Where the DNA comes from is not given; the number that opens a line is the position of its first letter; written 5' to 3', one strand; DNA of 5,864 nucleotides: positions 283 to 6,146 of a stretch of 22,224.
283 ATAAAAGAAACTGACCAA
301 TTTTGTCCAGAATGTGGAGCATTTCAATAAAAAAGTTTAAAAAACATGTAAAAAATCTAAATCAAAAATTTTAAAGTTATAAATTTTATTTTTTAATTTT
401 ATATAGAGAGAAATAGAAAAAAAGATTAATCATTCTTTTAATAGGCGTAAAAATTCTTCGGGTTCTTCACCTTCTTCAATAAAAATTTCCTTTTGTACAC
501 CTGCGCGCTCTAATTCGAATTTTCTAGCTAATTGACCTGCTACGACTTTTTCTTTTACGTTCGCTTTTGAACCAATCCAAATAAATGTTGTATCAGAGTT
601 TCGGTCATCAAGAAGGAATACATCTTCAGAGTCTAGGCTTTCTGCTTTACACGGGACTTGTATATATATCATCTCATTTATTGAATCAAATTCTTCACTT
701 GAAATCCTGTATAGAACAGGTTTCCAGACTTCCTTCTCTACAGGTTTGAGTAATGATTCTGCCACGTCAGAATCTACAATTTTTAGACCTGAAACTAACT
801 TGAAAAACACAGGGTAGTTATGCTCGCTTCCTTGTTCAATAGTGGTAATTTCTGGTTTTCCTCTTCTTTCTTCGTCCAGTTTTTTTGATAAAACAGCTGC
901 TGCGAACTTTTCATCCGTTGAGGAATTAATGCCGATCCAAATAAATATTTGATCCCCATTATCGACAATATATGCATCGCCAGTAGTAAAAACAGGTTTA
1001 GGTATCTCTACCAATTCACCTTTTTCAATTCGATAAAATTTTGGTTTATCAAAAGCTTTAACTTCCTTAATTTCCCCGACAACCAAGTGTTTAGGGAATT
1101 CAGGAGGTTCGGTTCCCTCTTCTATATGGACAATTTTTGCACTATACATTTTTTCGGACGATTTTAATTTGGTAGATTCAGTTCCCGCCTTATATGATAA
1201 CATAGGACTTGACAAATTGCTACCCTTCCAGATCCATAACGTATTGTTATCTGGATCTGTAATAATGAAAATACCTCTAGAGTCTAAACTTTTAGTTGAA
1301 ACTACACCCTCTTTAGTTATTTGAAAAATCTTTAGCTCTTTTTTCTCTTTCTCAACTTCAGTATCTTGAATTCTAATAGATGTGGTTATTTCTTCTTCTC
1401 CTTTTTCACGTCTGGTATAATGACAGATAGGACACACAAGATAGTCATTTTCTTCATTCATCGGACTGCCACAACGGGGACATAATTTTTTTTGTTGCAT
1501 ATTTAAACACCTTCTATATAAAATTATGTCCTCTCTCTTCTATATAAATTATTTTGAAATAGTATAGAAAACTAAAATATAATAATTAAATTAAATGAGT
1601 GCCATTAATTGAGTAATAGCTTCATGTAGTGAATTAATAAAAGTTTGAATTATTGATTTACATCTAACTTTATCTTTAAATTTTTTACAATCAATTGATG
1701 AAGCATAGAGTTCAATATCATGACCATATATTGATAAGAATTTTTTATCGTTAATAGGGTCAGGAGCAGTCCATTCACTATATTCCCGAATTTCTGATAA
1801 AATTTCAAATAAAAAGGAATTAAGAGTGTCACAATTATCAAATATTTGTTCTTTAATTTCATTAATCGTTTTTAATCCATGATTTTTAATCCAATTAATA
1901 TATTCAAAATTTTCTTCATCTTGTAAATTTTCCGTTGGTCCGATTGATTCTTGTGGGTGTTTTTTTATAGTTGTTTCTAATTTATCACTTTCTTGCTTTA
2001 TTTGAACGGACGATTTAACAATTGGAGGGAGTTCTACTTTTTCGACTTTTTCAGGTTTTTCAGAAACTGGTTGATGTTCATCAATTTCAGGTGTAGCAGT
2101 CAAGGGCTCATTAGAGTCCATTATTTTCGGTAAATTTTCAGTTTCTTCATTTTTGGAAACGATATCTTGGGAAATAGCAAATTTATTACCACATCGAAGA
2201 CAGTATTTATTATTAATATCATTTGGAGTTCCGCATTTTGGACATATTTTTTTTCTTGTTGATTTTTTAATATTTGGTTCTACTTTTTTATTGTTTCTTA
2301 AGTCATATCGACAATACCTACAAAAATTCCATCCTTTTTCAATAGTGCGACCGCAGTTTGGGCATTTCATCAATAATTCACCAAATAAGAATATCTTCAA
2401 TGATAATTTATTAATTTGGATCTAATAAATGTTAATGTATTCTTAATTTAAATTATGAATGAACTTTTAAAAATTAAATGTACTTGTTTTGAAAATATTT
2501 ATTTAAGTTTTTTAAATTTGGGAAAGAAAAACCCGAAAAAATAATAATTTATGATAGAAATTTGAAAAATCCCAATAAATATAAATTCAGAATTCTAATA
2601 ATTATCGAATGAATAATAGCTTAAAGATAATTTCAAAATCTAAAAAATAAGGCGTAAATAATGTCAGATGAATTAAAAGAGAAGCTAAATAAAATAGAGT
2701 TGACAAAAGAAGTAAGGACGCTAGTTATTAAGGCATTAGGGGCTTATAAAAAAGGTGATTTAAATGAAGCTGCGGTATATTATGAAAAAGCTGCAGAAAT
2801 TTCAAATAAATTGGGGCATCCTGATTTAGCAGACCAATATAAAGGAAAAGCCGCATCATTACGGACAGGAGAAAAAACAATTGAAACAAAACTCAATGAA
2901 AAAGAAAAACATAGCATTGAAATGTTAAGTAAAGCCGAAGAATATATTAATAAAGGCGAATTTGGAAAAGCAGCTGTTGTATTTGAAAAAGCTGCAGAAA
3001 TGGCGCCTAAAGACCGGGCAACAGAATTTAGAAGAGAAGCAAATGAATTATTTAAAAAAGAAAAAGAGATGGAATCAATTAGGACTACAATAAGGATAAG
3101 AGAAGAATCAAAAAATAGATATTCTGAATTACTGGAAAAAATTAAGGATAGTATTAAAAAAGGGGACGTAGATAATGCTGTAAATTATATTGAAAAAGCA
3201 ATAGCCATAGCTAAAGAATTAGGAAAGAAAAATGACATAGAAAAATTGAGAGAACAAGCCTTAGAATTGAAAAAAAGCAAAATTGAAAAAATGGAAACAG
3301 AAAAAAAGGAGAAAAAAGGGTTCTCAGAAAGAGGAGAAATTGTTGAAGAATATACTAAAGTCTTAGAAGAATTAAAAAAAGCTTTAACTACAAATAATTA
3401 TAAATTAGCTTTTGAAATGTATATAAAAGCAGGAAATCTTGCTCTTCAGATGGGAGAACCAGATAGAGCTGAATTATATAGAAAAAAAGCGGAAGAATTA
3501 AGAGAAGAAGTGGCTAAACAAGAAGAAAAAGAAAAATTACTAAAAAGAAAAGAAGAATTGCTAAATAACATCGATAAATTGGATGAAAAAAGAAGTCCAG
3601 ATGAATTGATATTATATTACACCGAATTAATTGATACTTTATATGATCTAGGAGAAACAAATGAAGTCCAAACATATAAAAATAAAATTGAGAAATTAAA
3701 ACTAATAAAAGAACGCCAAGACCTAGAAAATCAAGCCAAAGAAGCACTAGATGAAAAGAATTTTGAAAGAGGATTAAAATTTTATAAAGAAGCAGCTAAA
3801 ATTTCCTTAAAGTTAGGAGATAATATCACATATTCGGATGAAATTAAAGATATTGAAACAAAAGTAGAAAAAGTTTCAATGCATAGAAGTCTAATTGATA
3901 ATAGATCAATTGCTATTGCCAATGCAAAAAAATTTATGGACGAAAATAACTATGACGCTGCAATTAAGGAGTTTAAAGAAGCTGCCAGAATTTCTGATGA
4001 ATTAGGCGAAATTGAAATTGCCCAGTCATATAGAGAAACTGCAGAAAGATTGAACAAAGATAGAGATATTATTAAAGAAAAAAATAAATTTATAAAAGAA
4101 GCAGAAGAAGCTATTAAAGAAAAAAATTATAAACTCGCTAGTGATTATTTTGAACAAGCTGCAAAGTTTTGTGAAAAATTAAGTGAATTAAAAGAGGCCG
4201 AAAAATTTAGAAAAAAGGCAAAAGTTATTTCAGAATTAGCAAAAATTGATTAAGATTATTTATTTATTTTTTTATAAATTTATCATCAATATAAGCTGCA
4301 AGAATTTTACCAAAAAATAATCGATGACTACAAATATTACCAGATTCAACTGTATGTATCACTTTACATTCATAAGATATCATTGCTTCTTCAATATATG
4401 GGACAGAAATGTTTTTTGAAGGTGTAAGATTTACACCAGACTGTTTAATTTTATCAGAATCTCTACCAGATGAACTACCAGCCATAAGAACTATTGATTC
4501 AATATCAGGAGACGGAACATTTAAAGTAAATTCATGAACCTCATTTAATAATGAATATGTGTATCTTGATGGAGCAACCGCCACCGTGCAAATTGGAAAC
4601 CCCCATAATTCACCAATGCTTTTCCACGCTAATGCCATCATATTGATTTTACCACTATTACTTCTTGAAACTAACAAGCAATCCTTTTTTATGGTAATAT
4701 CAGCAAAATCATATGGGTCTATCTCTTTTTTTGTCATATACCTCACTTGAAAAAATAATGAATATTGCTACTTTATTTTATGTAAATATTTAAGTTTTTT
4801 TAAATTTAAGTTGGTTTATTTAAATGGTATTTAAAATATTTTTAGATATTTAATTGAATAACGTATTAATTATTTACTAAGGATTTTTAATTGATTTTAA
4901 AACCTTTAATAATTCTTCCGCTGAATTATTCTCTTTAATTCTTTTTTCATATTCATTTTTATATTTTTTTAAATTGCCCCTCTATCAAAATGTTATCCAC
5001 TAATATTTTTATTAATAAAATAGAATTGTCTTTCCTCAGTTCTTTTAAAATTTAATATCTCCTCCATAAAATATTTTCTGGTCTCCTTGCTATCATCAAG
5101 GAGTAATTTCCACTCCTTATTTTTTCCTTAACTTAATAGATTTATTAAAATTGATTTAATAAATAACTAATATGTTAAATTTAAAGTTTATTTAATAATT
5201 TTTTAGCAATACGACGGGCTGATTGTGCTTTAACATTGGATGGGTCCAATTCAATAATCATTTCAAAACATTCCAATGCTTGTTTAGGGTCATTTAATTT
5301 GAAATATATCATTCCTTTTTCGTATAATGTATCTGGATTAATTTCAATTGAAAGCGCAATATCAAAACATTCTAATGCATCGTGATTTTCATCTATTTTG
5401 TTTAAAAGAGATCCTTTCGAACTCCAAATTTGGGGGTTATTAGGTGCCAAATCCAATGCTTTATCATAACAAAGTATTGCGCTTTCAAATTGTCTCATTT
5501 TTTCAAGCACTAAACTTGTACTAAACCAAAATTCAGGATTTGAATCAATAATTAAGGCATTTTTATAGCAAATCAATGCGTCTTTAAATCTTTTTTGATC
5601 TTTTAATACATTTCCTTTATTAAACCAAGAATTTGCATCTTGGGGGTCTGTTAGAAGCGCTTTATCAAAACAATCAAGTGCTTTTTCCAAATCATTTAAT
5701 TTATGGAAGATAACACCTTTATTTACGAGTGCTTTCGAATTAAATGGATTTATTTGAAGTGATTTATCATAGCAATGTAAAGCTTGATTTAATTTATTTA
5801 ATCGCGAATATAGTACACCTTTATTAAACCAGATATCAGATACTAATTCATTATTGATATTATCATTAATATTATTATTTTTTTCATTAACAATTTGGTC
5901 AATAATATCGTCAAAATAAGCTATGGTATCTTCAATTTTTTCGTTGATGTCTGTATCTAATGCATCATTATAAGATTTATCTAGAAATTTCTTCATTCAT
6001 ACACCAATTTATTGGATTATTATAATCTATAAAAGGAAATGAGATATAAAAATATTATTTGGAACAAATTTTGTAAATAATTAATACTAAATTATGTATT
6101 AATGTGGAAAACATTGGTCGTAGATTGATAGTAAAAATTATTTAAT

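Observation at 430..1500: Zn-ribbon plus triple-gelsolin architecture with one apparently Ca-blind domain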

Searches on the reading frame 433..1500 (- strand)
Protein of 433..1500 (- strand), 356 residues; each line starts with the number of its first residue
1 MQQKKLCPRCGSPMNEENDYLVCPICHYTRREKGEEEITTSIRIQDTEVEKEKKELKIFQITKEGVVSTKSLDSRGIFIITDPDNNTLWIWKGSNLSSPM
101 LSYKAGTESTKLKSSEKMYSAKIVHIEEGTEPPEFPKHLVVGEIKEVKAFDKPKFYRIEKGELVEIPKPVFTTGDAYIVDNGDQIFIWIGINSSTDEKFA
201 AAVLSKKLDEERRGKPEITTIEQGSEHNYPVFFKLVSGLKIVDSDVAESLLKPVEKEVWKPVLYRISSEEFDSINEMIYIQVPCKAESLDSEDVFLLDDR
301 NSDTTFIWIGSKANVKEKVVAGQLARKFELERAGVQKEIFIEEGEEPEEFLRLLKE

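Call 4: search_protein_families(library=pfam, proteins=[window:433-1500:-], max_evalue=1)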
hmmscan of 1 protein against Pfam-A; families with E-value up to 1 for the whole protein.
window:433-1500:- (356 aa): 14 families
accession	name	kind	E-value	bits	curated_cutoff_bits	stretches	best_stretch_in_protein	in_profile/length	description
PF00626.27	Gelsolin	-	4.9e-35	119.7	21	3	171-227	15-72/76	Gelsolin repeat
PF25466.1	MPK1_gelsolin_C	-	4.6e-08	33.6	27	1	66-105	10-56/105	MPK1 gelsolin domain C-terminal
PF25480.1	DUF7904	-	5.2e-07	29.8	30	0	184-242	44-98/100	Domain of unknown function (DUF7904)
PF14446.12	Prok-RING_1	-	0.0012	19.2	29.1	1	3-27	3-27/54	Prokaryotic RING finger family 1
PF16093.10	PAC4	-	0.011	16.1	31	0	179-207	7-36/77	Proteasome assembly chaperone 4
PF01599.25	Ribosomal_S27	-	0.035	14.4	22.3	1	3-29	16-44/44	Ribosomal protein S27a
PF12773.13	DZR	-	0.083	13.5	27.3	1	3-29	11-33/45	Double zinc ribbon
PF06677.18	Auto_anti-p27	-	0.12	12.9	24.1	1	5-26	16-39/40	Sjogren's syndrome/scleroderma autoantigen 1 (Autoantigen p27)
PF14206.11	Cys_rich_CPCC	-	0.17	12.2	24.5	1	7-29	3-27/75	Cysteine-rich CPCC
PF23145.1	Zf_2nd_IFT121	-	0.17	12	25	1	3-29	15-43/45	IFT121, second zinc finger domain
PF14149.11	YhfH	-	0.23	11.7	27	1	4-19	13-28/37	YhfH-like protein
PF18912.6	DZR_2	-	0.32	11.3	27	1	3-26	35-55/56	Double zinc ribbon domain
PF08271.17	Zn_Ribbon_TF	-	0.55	10.3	29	0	7-26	3-25/43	TFIIB zinc-binding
PF08274.17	Zn_Ribbon_YjdM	-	0.58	10.7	30.8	0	7-28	5-27/30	PhnA Zinc-Ribbon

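Call 5: search_solved_structures(query=window:433-1500:-, max_evalue=1, show_alignments=3)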
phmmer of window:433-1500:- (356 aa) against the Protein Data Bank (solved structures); distinct sequences matched with E-value up to 1: 70 (the best 60 are shown).
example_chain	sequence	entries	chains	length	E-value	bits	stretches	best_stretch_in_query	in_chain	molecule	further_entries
7whg_G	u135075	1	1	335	1.5e-41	145.8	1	154-351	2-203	Lokiarchaeota gelsolin (2DGel)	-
6q9z_A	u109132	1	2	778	3.6e-39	137.9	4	127-354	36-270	Gelsolin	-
3ffn_A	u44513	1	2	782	4.6e-39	137.6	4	127-354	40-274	Gelsolin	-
7p2b_A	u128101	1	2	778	5.1e-39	137.4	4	127-354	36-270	Gelsolin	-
6q9r_A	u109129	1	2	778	9.8e-39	136.5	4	127-354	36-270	Gelsolin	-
8vkh_G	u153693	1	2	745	1.5e-38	135.9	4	137-331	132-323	Gelsolin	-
8viz_G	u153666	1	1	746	1.5e-38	135.9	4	137-331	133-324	Gelsolin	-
6qbf_A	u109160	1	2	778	8.7e-38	133.4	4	126-354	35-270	Gelsolin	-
2fgh_A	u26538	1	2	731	2.1e-37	132.1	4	137-330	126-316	gelsolin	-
1d0n_A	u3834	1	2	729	2.7e-37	131.8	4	137-330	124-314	HORSE PLASMA GELSOLIN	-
6jeg_A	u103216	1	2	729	4.2e-36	127.8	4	137-331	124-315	Gelsolin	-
6jco_A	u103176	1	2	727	6.4e-36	127.3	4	137-331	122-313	Gelsolin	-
6jeh_A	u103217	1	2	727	8.3e-35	123.6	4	137-331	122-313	Gelsolin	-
7c2h_G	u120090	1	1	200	7.7e-34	120.4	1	152-352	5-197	2DGel3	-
7c2g_G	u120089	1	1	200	2.2e-33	118.9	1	152-352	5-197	2DGel3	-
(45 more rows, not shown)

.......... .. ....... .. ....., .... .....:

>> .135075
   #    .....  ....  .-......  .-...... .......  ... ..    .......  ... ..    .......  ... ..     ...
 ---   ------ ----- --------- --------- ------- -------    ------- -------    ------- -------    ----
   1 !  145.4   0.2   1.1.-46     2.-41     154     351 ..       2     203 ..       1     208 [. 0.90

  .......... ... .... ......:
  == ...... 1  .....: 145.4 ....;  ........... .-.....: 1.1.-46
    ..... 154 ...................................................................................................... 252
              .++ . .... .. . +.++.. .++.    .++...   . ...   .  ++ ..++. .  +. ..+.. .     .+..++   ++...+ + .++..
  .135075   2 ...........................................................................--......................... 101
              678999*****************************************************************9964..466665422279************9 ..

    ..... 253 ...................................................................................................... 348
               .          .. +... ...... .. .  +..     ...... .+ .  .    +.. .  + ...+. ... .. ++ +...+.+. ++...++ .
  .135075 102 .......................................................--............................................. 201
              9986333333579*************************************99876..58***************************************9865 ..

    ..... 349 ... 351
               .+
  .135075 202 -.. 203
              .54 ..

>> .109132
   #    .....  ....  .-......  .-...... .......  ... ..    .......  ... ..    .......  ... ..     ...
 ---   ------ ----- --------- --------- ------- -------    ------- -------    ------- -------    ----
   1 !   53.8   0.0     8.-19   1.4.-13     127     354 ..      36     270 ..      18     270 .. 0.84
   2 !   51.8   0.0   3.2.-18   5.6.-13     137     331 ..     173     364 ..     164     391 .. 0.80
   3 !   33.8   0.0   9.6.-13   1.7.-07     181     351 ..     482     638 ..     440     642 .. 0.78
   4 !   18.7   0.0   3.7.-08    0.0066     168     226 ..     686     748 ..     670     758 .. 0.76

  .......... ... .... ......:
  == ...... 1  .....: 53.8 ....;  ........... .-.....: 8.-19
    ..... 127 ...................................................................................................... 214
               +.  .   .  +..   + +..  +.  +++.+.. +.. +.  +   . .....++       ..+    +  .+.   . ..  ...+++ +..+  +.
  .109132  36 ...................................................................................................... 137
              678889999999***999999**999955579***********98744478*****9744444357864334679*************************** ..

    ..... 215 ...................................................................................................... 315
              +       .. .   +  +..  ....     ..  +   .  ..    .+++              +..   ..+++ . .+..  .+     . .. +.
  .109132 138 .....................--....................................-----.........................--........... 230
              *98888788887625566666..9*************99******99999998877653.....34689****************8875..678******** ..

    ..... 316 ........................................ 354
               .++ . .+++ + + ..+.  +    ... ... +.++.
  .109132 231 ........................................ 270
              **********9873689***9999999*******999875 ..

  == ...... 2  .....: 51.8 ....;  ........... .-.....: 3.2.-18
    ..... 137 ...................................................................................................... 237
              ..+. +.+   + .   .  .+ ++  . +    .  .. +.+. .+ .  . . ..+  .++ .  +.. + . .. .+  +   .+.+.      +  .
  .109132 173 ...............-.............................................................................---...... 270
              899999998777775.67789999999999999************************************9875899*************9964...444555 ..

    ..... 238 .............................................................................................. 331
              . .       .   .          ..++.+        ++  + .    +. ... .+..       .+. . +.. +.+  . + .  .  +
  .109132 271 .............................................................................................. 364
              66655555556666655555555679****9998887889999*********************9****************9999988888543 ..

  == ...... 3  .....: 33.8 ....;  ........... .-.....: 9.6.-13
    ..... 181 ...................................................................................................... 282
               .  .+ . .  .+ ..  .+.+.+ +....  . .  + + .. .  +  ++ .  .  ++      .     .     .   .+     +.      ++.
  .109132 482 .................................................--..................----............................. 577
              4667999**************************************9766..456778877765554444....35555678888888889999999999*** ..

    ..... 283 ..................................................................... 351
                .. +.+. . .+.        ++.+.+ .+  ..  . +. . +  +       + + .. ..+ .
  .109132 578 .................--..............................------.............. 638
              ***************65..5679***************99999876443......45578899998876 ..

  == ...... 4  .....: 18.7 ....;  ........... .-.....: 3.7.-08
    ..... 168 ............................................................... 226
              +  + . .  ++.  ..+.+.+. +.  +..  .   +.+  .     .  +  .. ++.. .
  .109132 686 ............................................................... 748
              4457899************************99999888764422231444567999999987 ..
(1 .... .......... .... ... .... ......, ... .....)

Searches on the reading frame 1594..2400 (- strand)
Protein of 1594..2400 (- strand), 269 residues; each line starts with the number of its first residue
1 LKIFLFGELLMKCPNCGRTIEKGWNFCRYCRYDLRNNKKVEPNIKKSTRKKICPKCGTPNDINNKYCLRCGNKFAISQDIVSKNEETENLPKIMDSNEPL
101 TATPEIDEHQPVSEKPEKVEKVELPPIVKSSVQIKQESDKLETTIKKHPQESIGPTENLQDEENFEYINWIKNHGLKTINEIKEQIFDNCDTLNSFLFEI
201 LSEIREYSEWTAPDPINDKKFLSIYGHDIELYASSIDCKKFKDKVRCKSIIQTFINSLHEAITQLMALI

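Call 70: search_protein_families(library=pfam, proteins=[window:1594-2400:-], max_evalue=0.01)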
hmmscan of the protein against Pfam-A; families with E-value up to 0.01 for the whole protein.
window:1594-2400:- (269 aa): 8 families
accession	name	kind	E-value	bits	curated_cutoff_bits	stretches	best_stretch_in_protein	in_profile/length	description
PF13240.11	Zn_Ribbon_1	-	1.1e-10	41.3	25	2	53-73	2-22/23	zinc-ribbon domain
PF12773.13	DZR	-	9.3e-10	39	27.3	1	13-71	1-45/45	Double zinc ribbon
PF13248.11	Zn_ribbon_3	-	1e-09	37.9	27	1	12-33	4-25/26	zinc-ribbon domain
PF24460.1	DUF7575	-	6.3e-07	29.1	28.5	1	12-30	5-23/28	Domain of unknown function (DUF7575)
PF17032.10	Zn_ribbon_15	-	5.6e-06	27.5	28.9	0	47-71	49-73/73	zinc-ribbon family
PF18912.6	DZR_2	-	3.4e-05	24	27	0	12-70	9-55/56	Double zinc ribbon domain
PF24463.1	DUF7577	-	0.00046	20.2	28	0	12-30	4-22/27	Domain of unknown function (DUF7577)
PF09723.15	Zn_ribbon_8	-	0.0013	19.1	34.4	0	44-59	19-35/41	Zinc ribbon domain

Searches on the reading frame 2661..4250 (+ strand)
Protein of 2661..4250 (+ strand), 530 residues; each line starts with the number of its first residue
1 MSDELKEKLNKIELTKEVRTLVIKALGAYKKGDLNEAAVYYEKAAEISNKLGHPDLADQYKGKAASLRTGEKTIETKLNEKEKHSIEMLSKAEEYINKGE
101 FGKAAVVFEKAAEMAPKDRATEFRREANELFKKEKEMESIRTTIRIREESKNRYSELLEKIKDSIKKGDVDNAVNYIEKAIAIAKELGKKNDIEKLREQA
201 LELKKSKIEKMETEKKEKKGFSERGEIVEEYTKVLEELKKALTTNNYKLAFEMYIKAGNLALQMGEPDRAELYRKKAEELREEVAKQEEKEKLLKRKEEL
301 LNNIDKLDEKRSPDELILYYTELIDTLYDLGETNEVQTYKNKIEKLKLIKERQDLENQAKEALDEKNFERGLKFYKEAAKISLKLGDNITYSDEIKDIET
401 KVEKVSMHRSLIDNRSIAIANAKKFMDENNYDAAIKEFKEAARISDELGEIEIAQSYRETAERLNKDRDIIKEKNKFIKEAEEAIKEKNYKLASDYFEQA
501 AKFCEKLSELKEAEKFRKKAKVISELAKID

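Call 70: search_protein_families(library=pfam, proteins=[window:2661-4250:+], max_evalue=0.01)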
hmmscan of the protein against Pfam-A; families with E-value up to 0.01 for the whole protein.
window:2661-4250:+ (530 aa): 9 families
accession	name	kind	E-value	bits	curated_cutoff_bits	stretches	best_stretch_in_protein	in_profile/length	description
PF07719.23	TPR_2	-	9.7e-13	47.6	27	0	24-48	7-31/34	Tetratricopeptide repeat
PF13181.12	TPR_8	-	3.7e-11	42.7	25.7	0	90-118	6-34/34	Tetratricopeptide repeat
PF00515.34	TPR_1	-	6.6e-07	29.3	27.8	0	26-47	9-30/34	Tetratricopeptide repeat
PF13176.12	TPR_7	-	7.2e-07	29.2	27.9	0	166-189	11-34/36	Tetratricopeptide repeat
PF13424.12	TPR_12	-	8.7e-06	26.3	30.1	0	25-62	10-50/77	Tetratricopeptide repeat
PF20663.3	COG4_N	-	0.00046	20.6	27.3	0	474-506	62-94/107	Conserved oligomeric Golgi complex subunit 4, N-terminal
PF14938.12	SNAP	-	0.00079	19.4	25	1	20-137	36-151/282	Soluble NSF attachment protein, SNAP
PF13428.12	TPR_14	-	0.0042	18.1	23.5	0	91-121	7-37/44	Tetratricopeptide repeat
PF14559.12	TPR_19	-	0.0043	17.8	25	0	29-50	2-23/68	Tetratricopeptide repeat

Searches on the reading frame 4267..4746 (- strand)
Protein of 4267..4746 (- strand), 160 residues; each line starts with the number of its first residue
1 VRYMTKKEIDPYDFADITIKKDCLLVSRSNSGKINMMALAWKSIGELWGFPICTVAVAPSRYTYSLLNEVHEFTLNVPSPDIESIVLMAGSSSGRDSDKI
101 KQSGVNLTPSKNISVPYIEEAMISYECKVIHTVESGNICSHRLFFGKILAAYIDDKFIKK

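Call 70: search_protein_families(library=pfam, proteins=[window:4267-4746:-], max_evalue=0.01)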
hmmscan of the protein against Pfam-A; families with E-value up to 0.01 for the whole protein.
window:4267-4746:- (160 aa): 1 family
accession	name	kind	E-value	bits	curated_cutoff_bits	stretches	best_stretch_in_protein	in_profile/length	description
PF01613.24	Flavin_Reduct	-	1.7e-19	70.9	27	1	51-155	35-135/153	Flavin reductase like domain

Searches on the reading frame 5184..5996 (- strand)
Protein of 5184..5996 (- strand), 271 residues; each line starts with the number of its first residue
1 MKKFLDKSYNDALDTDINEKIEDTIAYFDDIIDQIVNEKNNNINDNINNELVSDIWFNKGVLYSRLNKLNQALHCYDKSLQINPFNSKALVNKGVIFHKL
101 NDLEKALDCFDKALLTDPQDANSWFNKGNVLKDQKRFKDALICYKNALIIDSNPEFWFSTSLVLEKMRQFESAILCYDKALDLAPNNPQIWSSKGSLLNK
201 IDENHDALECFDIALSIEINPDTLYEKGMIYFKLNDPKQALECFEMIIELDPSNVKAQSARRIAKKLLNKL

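Call 70: search_protein_families(library=pfam, proteins=[window:5184-5996:-], max_evalue=0.01)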
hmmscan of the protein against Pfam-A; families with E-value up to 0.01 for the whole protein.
window:5184-5996:- (271 aa): 28 families (the best 25 are shown)
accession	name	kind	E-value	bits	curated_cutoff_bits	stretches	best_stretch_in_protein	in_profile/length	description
PF00515.34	TPR_1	-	5e-55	181.6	27.8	5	221-254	1-34/34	Tetratricopeptide repeat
PF07719.23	TPR_2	-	3.4e-43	142.6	27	5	222-254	2-34/34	Tetratricopeptide repeat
PF13181.12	TPR_8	-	1e-35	119.2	25.7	4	54-85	2-33/34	Tetratricopeptide repeat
PF13431.12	TPR_17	-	3.3e-32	108.5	24.4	3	75-107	1-33/34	Tetratricopeptide repeat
PF13414.12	TPR_11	-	2e-26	91.8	26.8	3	96-134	3-41/42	TPR repeat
PF13371.12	TPR_9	-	2.6e-21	75.8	35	3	221-264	29-69/73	Tetratricopeptide repeat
PF13424.12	TPR_12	-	5.2e-18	65.5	30.1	1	54-114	4-72/77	Tetratricopeptide repeat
PF13432.12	TPR_16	-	5.8e-18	65.4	32.7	3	59-120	3-64/65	Tetratricopeptide repeat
PF13428.12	TPR_14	-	7.7e-18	63.7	23.5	1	154-192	1-39/44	Tetratricopeptide repeat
PF13176.12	TPR_7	-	1.1e-14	53.7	27.9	0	89-120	1-34/36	Tetratricopeptide repeat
PF14559.12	TPR_19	-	5.1e-12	46.4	25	1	68-122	6-60/68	Tetratricopeptide repeat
PF13174.12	TPR_6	-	3.6e-11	43.4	26.3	1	222-253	1-32/33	Tetratricopeptide repeat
PF12895.13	ANAPC3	-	7.2e-11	42.7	27.2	1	133-211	1-79/82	Anaphase-promoting complex, cyclosome, subunit 3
PF23914.1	TPR_CcmH_CycH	-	1.5e-10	41.6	42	0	153-250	49-150/158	Cytochrome c-type biogenesis protein H TPR domain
PF01239.28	PPTA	-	3.3e-09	36.3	29.5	0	103-132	1-30/32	Protein prenyltransferase alpha subunit repeat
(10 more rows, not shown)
